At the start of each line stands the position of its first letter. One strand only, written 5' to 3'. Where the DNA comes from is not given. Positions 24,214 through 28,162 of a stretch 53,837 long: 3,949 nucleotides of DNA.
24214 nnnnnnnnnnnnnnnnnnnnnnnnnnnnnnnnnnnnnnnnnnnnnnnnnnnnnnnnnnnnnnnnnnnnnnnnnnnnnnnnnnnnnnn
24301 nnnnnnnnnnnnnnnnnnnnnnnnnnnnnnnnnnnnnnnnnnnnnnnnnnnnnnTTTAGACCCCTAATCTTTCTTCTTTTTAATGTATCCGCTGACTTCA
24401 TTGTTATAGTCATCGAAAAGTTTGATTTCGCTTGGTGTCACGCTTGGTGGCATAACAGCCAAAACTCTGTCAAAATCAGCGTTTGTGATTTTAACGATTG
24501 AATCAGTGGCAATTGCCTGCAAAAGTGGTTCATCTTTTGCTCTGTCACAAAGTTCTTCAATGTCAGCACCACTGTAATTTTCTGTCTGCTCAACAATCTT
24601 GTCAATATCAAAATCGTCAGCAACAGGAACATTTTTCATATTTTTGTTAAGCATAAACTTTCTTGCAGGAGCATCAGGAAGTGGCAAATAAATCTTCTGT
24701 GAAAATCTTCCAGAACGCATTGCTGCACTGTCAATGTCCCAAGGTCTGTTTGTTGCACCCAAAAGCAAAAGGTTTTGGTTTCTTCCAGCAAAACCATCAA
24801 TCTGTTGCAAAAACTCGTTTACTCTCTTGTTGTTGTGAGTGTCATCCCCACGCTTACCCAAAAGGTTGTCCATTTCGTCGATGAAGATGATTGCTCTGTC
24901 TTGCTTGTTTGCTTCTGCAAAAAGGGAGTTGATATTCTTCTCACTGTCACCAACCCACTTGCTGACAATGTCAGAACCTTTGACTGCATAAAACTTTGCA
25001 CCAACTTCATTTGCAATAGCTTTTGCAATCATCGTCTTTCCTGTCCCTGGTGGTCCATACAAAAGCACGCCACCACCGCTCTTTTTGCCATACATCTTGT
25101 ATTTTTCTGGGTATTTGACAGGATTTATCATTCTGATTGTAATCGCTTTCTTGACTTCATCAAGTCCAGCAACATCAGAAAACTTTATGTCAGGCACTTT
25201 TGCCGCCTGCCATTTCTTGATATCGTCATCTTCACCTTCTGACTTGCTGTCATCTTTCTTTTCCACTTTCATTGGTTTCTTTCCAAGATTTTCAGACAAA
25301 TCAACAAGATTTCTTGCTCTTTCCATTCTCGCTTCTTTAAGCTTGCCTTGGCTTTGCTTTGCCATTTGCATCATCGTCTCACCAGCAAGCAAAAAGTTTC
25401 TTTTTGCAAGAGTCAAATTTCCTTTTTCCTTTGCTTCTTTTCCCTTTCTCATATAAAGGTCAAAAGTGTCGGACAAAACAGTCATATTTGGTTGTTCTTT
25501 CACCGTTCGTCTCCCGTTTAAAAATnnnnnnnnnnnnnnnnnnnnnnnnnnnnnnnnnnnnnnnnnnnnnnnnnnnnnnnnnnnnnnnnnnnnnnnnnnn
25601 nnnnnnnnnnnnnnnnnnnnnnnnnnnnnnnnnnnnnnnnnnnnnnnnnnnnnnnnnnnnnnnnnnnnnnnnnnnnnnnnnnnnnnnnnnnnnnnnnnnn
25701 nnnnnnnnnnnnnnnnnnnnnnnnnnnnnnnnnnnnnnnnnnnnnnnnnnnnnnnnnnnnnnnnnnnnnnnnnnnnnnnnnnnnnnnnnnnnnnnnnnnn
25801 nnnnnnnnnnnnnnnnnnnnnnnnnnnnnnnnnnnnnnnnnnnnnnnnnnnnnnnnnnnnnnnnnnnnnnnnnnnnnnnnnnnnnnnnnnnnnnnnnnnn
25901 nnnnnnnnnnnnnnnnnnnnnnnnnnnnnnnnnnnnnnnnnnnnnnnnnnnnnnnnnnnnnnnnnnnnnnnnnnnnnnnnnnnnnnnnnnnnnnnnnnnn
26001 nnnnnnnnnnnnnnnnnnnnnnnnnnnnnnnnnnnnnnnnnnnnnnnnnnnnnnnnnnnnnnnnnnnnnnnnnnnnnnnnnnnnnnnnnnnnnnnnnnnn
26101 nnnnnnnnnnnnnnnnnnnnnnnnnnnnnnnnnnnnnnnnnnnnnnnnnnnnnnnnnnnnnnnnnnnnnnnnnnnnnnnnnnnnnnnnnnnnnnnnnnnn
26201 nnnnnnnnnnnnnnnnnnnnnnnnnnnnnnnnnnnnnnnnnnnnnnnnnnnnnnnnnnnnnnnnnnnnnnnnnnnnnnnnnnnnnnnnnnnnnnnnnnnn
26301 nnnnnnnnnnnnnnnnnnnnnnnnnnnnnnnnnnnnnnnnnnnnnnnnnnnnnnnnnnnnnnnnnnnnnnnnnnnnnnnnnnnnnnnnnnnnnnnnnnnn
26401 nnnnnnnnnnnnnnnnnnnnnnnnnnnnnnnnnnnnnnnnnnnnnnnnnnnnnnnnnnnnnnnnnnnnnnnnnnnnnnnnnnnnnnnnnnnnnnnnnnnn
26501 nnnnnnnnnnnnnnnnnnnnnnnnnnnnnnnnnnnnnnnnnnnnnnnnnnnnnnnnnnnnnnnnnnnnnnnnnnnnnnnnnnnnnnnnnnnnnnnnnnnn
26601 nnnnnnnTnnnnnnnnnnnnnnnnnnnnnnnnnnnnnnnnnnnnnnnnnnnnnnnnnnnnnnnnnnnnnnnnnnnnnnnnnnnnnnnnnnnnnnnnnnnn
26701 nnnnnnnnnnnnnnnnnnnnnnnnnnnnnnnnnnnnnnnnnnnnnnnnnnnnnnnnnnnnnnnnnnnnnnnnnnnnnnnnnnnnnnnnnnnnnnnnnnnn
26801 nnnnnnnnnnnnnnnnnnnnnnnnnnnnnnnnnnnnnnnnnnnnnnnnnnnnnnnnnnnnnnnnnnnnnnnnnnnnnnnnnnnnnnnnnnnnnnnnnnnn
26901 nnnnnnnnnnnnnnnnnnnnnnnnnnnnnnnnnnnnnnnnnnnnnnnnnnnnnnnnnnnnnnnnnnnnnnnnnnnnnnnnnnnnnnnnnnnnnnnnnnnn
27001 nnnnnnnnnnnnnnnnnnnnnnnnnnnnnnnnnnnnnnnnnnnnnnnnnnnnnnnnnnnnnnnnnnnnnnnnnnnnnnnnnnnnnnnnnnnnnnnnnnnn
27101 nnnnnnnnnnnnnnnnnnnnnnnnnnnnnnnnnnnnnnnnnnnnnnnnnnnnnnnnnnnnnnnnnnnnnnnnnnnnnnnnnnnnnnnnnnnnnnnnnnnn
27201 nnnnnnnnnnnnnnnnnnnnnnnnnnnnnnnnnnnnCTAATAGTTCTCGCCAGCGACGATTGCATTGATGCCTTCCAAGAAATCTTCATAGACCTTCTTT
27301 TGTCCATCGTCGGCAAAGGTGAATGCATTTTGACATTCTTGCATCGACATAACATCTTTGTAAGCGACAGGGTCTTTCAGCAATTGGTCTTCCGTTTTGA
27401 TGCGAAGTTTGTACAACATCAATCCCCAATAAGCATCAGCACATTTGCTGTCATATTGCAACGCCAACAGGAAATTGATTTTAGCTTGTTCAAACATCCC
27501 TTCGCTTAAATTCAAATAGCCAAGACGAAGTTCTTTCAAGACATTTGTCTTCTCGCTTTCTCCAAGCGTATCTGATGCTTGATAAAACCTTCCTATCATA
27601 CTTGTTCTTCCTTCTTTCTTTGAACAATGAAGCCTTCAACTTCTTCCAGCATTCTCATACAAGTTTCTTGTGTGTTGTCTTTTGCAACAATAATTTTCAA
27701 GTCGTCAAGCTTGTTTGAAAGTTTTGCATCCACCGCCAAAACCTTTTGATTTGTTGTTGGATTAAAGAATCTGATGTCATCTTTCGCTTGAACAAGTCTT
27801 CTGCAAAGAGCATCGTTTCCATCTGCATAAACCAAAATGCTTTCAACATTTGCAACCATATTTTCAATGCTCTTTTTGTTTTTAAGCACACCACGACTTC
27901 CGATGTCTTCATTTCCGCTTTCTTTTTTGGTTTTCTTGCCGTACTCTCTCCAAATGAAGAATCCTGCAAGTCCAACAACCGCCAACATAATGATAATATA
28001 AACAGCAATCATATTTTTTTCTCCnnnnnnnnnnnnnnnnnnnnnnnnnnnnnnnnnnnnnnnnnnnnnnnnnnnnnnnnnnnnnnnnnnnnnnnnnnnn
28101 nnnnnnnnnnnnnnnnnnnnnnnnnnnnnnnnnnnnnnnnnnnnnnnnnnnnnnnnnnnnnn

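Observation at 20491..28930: Eight-gene operon joining an SPFH/zinc-ribbon protein, two Snf7-like ESCRT-III proteins and an MIT-AAA Vps4-like ATPase: candidate bacterial ESCRT-III/Vps4 membrane-remodelling system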

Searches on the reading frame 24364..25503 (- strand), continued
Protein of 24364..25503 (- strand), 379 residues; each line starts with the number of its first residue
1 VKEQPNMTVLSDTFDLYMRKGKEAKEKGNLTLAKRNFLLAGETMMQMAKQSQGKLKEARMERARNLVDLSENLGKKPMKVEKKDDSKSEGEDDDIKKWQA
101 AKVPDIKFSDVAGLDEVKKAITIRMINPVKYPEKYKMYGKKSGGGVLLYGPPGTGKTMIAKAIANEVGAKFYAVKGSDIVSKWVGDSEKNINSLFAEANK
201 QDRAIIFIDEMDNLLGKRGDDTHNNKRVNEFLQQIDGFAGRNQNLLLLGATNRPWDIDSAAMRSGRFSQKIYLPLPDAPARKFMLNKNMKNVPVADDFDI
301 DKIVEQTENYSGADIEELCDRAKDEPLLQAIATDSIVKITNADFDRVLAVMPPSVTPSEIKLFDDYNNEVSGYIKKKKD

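Call 58: predict_structure(alignment_id=A6)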
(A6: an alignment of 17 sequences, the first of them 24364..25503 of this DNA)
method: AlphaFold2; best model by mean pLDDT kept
length: 379 residues; sequences in the alignment: 17
mean_pLDDT: 73.1   pTM: 0.59
mean pLDDT of the five models: 73.1, 72.4, 72.4, 70.7, 64.9
residues with pLDDT >= 90: 53; 70-90: 183; 50-70: 95; < 50: 48
segments of 3 or more residues with pLDDT < 50: 75-96, 139-142, 184-188, 221-224, 373-379
pLDDT, mean of each block of 10 residues (from residue 1): 68 88 84 89 88 78 81 49 27 46 62 62 62 55 71 81 80 77 51 77 84 61 55 63 77 67 62 84 89 92 93 90 90 88 94 86 81 43
secondary structure, 60 per line:
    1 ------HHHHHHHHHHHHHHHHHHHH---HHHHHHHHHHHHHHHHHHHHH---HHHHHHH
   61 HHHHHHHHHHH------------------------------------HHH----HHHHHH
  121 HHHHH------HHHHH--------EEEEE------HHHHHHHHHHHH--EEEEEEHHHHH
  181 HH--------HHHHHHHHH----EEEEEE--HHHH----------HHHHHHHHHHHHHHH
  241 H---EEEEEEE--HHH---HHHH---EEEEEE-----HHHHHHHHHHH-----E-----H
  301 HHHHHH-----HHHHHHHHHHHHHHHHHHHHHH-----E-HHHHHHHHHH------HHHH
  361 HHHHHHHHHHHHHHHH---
elements in order: H7-26 H30-50 H54-71 H115-125 H132-136 E145-149 H156-167 E170-175 H176-182 H191-199 E204-209 H212-215 H226-241 E245-251 H260-263 E267-272 H278-288 H300-306 H312-333 H341-350 H357-376

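Call 64: fold_search(model_id=the predicted structure, library=pdb)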
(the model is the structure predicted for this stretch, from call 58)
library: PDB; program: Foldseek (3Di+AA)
matches with E <= 10: 1750; with E <= 0.001: 1411
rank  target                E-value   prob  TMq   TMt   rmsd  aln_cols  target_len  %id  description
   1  7ln4_E                4.2e-20  1.00  0.61  0.33  10.7       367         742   27  Cryo-EM structure of human p97 in complex with Npl4/Ufd1 and polyubiquitinated Ub-Eos (FOM, Class 3) (released 2021-09-15)
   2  9ox9_B                1.1e-19  1.00  0.60  0.44   7.8       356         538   28  Cryo-EM structure of S. Mansoni p97 bound to CB-5083 (released 2025-08-13)
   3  9ox9_E                2.4e-19  1.00  0.60  0.44  10.9       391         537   26  Cryo-EM structure of S. Mansoni p97 bound to CB-5083 (released 2025-08-13)
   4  9ox9_C                4.0e-19  1.00  0.60  0.44  11.0       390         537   26  Cryo-EM structure of S. Mansoni p97 bound to CB-5083 (released 2025-08-13)
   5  9ox9_D                4.4e-19  1.00  0.60  0.44   8.0       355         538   28  Cryo-EM structure of S. Mansoni p97 bound to CB-5083 (released 2025-08-13)
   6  7lmz_E                4.6e-19  1.00  0.62  0.34  13.9       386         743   26  Cryo-EM structure of human p97 in complex with Npl4/Ufd1 and Ub6 (Class 1) (released 2021-09-15)
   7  7ln4_D                6.3e-19  1.00  0.60  0.32  11.2       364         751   27  Cryo-EM structure of human p97 in complex with Npl4/Ufd1 and polyubiquitinated Ub-Eos (FOM, Class 3) (released 2021-09-15)
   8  5c18_A                6.9e-19  1.00  0.62  0.34  11.7       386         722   28  p97-delta709-728 in complex with ATP-gamma-S (released 2016-01-13)
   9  7rl7_A                8.5e-19  1.00  0.61  0.33  13.0       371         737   28  Cryo-EM structure of human p97-R155H mutant bound to ATPgS. (released 2021-09-22)
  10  5c18_E                9.0e-19  1.00  0.62  0.34  11.6       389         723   28  p97-delta709-728 in complex with ATP-gamma-S (released 2016-01-13)
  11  7lmz_A                9.4e-19  1.00  0.60  0.33  16.2       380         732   28  Cryo-EM structure of human p97 in complex with Npl4/Ufd1 and Ub6 (Class 1) (released 2021-09-15)
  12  9ox9_F                9.4e-19  1.00  0.60  0.44  11.0       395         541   26  Cryo-EM structure of S. Mansoni p97 bound to CB-5083 (released 2025-08-13)
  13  8fcl_A                1.1e-18  1.00  0.62  0.35  11.3       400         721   26  Cryo-EM structure of p97:UBXD1 closed state (released 2023-06-21)
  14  5vc7_A                1.2e-18  1.00  0.60  0.43  11.9       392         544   28  VCP like ATPase from T. acidophilum (VAT) - conformation 1 (released 2017-04-26)
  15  7wub_G                1.3e-18  1.00  0.62  0.33  11.7       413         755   26  Cryo-EM structure of dodecamer P97 (released 2022-03-23)
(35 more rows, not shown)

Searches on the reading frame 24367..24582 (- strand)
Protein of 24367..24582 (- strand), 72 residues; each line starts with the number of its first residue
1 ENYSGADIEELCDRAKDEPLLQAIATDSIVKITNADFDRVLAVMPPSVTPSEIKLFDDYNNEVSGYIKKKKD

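Call 18: search_protein_families(library=pfam, max_evalue=10, proteins=[window:24367-24582:-])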
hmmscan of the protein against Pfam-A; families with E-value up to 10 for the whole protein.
seq(72 aa): 2 families
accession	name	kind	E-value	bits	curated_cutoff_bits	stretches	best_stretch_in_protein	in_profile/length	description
PF17862.7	AAA_lid_3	-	3.3e-05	23.8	27.2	1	1-25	12-36/45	AAA+ lid domain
PF09336.16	Vps4_C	-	0.0012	19.2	21.3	1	31-62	28-59/61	Vps4 C terminal oligomerisation domain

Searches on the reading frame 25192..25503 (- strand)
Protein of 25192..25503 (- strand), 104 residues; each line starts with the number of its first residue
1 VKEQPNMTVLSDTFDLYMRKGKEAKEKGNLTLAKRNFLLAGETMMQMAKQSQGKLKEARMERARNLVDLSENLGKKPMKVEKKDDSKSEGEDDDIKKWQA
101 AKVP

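Call 18: search_protein_families(library=pfam, max_evalue=10, proteins=[window:25192-25503:-])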
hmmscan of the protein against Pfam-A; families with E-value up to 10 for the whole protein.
seq(104 aa): 0 families

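Call 52: search_protein_families(library=ncbifam, max_evalue=10, proteins=[window:25192-25503:-])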
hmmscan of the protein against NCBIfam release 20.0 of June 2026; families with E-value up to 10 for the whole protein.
seq(104 aa): 2 families
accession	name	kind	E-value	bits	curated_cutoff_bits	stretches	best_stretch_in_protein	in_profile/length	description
TIGR04411.1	T2SS_GspN_Lepto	equivalog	0.1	12.1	50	1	9-70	143-199/280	type II secretion system protein GspN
NF047417.1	teichoic_AuxA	equivalog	0.43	9.6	250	1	23-99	227-299/430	lipoteichoic acid stability factor AuxA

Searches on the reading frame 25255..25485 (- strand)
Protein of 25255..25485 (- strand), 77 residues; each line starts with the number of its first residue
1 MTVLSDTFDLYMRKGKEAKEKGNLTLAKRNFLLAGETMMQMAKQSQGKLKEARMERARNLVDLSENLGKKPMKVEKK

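Call 47: search_solved_structures(query=A4, max_evalue=10, show_alignments=3)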
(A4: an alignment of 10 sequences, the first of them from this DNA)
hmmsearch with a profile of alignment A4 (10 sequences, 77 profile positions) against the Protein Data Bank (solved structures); distinct sequences matched with E-value up to 10: 9.
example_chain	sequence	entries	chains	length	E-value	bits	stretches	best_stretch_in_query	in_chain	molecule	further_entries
5jno_B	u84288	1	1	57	0.12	15.8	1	7-36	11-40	DNA excision repair protein ERCC-6-like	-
2mpk_A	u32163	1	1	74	0.21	15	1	12-68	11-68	Chitin synthase 1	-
8bda_G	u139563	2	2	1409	0.32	14.4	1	13-42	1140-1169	Intraflagellar transport particle protein 140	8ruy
4hwh_A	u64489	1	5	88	0.32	14.4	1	21-70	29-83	BAG family molecular chaperone regulator 4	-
8e0l_A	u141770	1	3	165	0.36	14.2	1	16-57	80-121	BGL06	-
8e0o_B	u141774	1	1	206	3.7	10.9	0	14-46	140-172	hetBGL03-15-18b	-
8e12_A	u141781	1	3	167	3.9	10.9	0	14-33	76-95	BGL14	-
7ue2_A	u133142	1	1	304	9.2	9.7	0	3-35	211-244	RPB_PLP3_R6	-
8e0o_C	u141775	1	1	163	9.3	9.7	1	15-34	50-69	hetBGL03-15-18c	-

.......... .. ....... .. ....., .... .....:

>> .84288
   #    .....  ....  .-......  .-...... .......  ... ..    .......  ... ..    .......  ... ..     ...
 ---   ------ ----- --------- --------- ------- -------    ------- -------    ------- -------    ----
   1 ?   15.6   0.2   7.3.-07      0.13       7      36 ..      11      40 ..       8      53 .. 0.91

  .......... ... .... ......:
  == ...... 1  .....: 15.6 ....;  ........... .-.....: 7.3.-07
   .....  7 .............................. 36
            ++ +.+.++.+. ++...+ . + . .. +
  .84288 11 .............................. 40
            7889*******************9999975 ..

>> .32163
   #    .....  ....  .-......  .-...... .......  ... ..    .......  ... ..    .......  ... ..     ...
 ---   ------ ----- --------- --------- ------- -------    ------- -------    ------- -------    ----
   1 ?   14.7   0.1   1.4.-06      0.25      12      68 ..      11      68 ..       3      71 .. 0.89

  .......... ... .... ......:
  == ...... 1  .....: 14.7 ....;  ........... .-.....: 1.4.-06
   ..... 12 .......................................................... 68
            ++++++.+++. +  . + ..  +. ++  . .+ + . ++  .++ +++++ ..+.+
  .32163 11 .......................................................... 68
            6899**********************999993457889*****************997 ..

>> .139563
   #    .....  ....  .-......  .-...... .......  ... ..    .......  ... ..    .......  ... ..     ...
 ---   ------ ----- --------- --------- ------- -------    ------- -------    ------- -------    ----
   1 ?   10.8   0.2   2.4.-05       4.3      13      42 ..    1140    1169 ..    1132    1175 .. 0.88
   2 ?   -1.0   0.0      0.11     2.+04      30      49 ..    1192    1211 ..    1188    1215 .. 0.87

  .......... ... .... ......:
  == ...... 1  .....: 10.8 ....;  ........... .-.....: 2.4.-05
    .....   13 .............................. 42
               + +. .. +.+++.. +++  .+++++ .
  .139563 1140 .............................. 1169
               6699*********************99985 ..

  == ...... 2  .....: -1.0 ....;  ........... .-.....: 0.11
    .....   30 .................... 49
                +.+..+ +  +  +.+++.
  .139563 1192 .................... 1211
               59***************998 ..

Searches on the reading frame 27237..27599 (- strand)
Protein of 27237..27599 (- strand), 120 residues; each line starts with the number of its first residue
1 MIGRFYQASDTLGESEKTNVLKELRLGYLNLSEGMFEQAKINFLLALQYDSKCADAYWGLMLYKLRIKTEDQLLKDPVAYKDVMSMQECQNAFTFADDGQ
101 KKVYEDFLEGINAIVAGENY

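Call 3: search_protein_families(library=pfam, max_evalue=1, proteins=[window:27237-27599:-])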
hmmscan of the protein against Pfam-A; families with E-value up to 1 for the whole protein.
window:27237-27599:- (120 aa): 1 family
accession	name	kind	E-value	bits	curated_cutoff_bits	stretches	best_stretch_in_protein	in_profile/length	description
PF13181.12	TPR_8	-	0.065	13.9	25.7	1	25-52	6-33/34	Tetratricopeptide repeat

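Call 4: search_protein_families(library=ncbifam, max_evalue=1, proteins=[window:27237-27599:-])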
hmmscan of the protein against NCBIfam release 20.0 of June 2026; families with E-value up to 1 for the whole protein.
window:27237-27599:- (120 aa): 2 families
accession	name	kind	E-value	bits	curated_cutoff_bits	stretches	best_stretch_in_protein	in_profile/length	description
TIGR02521.1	type_IV_pilW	equivalog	0.0027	17.3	154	1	7-71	20-82/234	type IV pilus biogenesis/stability protein PilW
TIGR00205.2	fliE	equivalog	0.09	13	30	0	36-61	42-67/71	flagellar hook-basal body complex protein FliE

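Call 30: search_protein_families(library=padloc, max_evalue=0.01, proteins=[window:27237-27599:-])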
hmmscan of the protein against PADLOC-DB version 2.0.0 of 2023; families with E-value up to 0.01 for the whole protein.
window:27237-27599:- (120 aa): 0 families

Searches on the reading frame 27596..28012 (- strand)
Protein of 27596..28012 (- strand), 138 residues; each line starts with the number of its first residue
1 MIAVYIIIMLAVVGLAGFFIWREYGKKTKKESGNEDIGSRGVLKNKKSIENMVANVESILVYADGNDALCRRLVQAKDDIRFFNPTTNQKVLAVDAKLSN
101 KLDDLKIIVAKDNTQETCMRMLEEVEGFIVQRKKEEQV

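Call 3: search_protein_families(library=pfam, max_evalue=1, proteins=[window:27596-28012:-])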
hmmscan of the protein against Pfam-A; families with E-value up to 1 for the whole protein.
window:27596-28012:- (138 aa): 2 families
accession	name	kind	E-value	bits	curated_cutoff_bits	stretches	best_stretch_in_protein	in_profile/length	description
PF11084.13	DUF2621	-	0.0037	17.7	27.7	1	1-38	7-44/139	Protein of unknown function (DUF2621)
PF10624.15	TraS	-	0.18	11.9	27.4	1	5-72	28-95/157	Plasmid conjugative transfer entry exclusion protein TraS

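Call 4: search_protein_families(library=ncbifam, max_evalue=1, proteins=[window:27596-28012:-])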
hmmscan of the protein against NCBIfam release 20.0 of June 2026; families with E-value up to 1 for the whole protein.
window:27596-28012:- (138 aa): 2 families
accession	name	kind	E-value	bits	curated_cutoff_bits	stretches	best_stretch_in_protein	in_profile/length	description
NF041023.1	PP0621_fam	subfamily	0.074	13.3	45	1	7-53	3-43/71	PP0621 family protein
NF009650.0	PRK13183.1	equivalog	0.15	11.9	70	1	3-30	9-36/46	photosystem II reaction center protein PsbN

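Call 30: search_protein_families(library=padloc, max_evalue=0.01, proteins=[window:27596-28012:-])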
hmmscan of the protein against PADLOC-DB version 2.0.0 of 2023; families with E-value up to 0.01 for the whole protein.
window:27596-28012:- (138 aa): 0 families
